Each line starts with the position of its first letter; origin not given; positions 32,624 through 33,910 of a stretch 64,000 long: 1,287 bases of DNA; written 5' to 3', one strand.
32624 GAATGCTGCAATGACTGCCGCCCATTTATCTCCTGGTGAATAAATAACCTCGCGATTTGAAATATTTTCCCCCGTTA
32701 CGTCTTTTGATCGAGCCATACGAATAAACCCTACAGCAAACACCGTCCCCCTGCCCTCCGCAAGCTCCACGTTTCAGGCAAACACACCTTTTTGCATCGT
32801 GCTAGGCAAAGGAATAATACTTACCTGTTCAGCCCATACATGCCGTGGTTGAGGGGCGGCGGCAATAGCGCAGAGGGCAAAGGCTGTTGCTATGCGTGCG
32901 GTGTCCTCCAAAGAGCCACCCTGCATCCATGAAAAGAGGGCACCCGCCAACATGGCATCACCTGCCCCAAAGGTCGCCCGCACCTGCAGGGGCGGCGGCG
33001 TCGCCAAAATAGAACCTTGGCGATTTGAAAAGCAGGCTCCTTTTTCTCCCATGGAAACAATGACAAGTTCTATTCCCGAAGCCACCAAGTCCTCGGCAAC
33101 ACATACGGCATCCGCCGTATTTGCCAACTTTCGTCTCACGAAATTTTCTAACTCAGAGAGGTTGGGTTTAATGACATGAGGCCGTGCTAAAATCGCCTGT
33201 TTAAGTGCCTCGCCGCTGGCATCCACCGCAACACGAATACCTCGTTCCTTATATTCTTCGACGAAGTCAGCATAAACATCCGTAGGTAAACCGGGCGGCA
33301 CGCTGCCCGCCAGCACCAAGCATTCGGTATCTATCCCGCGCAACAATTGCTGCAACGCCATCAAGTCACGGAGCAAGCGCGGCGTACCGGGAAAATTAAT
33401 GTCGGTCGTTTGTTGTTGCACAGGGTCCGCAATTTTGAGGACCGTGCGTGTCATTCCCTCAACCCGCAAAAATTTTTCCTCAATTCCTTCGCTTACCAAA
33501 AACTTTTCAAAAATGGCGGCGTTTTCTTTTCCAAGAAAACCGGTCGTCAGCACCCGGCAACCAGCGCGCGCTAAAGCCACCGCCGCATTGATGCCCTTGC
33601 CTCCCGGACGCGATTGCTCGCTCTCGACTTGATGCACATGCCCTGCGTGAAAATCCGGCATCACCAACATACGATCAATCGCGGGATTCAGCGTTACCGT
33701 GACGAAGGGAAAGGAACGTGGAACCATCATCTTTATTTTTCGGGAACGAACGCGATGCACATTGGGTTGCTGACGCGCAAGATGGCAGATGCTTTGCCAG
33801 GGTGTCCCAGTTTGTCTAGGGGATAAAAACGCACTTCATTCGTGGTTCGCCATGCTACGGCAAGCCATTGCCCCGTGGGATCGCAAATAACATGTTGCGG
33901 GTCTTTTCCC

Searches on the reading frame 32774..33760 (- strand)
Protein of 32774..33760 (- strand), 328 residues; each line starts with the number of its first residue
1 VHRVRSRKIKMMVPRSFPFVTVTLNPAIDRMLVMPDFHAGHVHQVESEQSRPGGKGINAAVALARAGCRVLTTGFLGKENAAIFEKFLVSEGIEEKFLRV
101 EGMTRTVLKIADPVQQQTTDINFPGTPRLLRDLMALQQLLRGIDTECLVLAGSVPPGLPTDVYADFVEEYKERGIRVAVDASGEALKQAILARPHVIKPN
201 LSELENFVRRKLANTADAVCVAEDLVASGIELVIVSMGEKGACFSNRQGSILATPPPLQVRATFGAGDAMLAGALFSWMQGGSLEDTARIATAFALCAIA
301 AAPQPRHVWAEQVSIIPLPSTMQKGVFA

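Call 31: search_protein_families(library=pfam, proteins=[window:32774-33760:-], max_evalue=0.00001)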
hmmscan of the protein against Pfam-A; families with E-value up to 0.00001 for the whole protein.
window:32774-33760:- (328 aa): 2 families
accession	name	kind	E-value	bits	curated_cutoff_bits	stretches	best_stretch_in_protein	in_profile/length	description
PF00294.29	PfkB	-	2.3e-47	162.3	25.8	1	35-299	19-290/302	pfkB family carbohydrate kinase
PF08543.17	Phos_pyr_kin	-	1.7e-07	31.3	27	1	176-306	102-239/246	Phosphomethylpyrimidine kinase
